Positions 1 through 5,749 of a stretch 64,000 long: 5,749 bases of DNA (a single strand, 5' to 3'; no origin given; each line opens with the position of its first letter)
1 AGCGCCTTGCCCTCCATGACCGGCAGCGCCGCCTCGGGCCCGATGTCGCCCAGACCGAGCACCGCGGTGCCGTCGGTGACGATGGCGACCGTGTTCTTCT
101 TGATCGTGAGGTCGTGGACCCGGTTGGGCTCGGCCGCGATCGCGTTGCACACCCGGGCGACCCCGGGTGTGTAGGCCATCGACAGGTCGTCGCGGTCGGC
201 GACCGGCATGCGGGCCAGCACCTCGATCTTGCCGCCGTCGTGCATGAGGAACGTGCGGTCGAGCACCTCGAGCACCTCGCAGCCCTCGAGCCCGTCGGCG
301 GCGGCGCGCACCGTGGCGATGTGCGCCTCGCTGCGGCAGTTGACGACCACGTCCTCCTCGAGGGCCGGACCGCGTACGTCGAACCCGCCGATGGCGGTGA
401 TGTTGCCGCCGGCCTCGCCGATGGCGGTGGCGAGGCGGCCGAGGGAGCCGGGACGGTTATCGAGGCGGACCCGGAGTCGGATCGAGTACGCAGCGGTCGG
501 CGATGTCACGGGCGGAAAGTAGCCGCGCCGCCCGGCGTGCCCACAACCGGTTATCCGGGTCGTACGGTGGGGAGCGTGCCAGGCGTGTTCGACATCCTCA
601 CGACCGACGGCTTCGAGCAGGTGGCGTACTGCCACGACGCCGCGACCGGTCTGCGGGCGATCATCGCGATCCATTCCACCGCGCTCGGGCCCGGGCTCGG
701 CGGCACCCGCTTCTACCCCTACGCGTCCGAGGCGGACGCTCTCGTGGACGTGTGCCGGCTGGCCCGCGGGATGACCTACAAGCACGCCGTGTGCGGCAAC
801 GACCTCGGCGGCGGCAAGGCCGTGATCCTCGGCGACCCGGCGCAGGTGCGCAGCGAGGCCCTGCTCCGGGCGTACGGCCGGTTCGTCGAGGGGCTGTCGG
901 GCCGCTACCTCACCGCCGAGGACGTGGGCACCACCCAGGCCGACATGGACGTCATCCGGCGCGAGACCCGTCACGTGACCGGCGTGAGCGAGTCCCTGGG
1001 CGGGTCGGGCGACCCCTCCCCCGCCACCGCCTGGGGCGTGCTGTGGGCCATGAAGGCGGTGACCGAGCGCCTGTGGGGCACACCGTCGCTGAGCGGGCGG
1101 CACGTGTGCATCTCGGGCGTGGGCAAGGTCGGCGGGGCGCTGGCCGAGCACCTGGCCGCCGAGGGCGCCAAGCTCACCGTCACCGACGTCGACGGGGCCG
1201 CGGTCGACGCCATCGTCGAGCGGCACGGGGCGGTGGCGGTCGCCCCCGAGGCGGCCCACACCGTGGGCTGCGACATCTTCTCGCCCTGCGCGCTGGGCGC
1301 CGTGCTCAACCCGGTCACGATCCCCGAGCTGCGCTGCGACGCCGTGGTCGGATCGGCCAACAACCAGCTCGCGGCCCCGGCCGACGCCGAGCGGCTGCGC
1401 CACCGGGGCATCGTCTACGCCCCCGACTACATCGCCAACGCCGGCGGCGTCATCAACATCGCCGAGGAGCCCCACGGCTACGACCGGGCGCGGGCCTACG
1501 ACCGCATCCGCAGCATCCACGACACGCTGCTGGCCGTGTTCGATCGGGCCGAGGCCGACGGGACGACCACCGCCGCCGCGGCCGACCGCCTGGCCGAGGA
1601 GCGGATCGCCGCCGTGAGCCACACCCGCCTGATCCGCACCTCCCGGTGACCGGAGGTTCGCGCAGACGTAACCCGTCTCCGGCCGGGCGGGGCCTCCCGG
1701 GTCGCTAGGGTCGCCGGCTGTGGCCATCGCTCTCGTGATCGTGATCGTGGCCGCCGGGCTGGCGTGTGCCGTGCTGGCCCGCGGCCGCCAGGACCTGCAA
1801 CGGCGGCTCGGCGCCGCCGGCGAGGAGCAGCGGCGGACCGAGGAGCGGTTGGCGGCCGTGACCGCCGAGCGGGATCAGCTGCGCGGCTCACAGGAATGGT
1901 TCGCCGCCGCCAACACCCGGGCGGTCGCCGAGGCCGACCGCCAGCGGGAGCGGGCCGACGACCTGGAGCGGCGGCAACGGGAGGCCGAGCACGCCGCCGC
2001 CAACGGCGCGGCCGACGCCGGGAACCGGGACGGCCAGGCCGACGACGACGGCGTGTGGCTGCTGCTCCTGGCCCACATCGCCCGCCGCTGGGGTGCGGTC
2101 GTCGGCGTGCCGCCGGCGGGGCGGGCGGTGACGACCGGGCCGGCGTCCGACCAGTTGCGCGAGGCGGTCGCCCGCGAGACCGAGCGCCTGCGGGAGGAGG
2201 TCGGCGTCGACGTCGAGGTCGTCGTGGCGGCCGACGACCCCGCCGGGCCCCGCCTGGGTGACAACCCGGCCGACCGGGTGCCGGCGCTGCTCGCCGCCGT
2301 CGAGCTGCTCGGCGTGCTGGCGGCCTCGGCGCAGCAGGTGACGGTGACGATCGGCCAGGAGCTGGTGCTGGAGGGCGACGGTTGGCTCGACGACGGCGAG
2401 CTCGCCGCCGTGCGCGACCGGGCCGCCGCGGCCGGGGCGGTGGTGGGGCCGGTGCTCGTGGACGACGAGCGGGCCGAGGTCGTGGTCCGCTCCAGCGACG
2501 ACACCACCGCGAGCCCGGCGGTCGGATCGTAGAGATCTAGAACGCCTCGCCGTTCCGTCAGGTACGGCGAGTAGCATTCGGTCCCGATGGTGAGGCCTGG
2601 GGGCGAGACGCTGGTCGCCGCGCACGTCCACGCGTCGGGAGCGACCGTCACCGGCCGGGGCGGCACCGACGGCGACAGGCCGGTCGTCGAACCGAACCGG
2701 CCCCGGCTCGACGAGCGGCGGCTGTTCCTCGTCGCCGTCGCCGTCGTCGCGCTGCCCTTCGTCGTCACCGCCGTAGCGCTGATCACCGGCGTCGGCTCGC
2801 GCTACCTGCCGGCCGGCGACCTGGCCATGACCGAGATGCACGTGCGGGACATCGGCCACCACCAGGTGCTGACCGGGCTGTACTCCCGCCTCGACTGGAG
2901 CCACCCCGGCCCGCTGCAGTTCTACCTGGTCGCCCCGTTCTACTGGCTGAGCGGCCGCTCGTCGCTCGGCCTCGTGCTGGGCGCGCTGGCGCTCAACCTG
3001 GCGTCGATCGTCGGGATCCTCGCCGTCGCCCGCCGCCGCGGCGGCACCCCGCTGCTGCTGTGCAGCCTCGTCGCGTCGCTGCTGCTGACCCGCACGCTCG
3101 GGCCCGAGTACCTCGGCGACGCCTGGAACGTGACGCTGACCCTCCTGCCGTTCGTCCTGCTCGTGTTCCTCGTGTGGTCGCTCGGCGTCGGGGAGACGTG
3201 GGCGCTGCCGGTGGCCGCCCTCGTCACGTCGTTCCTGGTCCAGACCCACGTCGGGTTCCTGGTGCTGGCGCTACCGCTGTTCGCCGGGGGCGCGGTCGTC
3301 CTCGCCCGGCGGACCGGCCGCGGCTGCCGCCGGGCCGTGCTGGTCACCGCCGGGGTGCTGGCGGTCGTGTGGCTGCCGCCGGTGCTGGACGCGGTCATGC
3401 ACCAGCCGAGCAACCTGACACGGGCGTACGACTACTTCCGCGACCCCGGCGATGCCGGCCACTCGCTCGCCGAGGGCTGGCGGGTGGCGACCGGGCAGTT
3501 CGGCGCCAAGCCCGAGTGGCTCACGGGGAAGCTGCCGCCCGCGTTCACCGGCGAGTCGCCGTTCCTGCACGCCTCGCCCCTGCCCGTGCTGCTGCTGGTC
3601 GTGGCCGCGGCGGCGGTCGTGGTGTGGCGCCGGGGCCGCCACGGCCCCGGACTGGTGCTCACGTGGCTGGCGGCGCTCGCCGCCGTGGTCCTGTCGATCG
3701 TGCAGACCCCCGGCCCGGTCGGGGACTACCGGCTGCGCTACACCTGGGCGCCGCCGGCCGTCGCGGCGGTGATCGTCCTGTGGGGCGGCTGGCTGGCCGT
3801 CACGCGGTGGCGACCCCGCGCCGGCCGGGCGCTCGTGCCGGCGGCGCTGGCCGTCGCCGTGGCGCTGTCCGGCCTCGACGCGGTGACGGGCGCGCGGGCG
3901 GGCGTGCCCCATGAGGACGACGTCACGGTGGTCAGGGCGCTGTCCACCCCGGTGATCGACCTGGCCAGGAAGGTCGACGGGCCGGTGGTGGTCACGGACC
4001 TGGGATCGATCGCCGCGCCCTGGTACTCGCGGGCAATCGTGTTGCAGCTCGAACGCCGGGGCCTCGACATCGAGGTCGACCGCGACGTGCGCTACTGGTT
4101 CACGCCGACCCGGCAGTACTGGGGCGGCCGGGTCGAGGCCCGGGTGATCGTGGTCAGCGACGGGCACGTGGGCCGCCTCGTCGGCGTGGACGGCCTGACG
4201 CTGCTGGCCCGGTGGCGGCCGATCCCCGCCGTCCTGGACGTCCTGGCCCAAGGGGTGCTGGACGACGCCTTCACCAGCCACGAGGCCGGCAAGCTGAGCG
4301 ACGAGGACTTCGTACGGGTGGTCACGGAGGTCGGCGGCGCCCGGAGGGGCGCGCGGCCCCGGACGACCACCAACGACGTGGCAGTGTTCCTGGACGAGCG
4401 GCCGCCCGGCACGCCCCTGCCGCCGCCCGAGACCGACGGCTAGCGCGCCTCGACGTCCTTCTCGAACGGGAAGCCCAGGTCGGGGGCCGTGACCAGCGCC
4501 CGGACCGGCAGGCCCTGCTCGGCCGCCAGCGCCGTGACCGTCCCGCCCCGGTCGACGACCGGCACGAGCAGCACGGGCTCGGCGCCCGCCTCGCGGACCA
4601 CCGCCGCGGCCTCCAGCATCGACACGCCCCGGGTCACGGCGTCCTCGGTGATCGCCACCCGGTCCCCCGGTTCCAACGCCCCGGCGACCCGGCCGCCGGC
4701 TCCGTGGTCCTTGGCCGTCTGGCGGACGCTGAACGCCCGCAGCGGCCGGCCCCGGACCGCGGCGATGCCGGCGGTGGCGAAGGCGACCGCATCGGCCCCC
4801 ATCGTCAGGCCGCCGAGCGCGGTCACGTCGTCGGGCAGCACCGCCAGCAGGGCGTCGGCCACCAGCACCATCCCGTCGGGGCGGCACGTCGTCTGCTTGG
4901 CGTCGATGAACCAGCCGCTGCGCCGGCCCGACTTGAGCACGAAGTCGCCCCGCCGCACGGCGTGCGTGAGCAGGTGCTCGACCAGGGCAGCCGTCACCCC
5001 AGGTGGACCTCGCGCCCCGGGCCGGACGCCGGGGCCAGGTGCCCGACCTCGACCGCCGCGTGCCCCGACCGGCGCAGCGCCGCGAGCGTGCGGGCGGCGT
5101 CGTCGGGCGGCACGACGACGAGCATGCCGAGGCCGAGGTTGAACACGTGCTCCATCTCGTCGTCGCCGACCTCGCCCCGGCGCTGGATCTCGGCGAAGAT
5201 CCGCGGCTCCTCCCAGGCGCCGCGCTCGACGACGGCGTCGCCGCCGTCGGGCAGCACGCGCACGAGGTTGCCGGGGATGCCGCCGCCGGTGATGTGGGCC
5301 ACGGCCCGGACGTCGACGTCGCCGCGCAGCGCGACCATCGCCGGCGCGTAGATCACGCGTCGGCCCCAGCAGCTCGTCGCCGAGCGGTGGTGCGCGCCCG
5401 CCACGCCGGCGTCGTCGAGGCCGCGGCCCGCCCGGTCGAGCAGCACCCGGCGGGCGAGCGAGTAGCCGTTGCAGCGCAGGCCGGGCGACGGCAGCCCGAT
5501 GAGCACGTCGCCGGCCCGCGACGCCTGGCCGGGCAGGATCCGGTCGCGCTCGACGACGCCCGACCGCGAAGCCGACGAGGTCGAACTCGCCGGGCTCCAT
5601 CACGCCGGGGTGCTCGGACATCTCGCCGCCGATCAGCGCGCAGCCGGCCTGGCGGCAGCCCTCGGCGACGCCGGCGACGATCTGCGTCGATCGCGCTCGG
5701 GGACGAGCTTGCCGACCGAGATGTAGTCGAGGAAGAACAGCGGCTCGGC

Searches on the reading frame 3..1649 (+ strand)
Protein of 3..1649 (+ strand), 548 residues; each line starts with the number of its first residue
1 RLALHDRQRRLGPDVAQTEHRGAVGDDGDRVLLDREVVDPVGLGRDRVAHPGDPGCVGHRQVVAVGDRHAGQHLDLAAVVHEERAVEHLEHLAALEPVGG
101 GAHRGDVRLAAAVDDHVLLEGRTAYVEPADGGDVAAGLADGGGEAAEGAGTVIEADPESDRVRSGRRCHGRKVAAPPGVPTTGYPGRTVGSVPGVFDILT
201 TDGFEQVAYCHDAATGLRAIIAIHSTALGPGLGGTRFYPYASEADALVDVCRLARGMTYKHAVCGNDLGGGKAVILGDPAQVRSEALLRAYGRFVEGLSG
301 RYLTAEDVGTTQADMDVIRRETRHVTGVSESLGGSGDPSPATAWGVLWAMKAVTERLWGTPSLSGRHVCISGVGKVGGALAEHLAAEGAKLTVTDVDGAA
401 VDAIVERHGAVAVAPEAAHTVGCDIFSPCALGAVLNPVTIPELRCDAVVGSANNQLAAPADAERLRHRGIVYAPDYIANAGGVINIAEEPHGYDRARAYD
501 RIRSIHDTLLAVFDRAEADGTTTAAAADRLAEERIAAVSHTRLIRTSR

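Call 54: search_protein_families(library=pfam, proteins=[window:3-1649:+], max_evalue=0.0001)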
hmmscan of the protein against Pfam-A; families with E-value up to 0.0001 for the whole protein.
window:3-1649:+ (548 aa): 2 families
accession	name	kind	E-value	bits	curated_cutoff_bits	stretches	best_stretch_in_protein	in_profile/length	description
PF02812.23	ELFV_dehydrog_N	-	5.3e-28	97.7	25.3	1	214-323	14-128/129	Glu/Leu/Phe/Val dehydrogenase, dimerisation domain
PF00208.27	ELFV_dehydrog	-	2.8e-19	70.2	23.4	2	410-489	99-180/241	Glutamate/Leucine/Phenylalanine/Valine dehydrogenase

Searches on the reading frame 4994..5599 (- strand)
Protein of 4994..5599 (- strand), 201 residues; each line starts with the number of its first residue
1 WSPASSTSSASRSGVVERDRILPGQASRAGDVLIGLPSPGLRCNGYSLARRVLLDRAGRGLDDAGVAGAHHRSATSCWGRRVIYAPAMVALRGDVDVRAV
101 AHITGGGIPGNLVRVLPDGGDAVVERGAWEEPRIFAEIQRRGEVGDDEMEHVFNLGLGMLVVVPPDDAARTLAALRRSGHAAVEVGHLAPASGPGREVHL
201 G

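Call 54: search_protein_families(library=pfam, proteins=[window:4994-5599:-], max_evalue=0.0001)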
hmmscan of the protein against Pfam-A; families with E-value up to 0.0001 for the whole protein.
window:4994-5599:- (201 aa): 1 family
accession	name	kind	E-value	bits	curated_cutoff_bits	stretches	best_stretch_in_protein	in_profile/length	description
PF02769.27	AIRS_C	-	3e-20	73.4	23.1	1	28-192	1-149/156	AIR synthase related protein, C-terminal domain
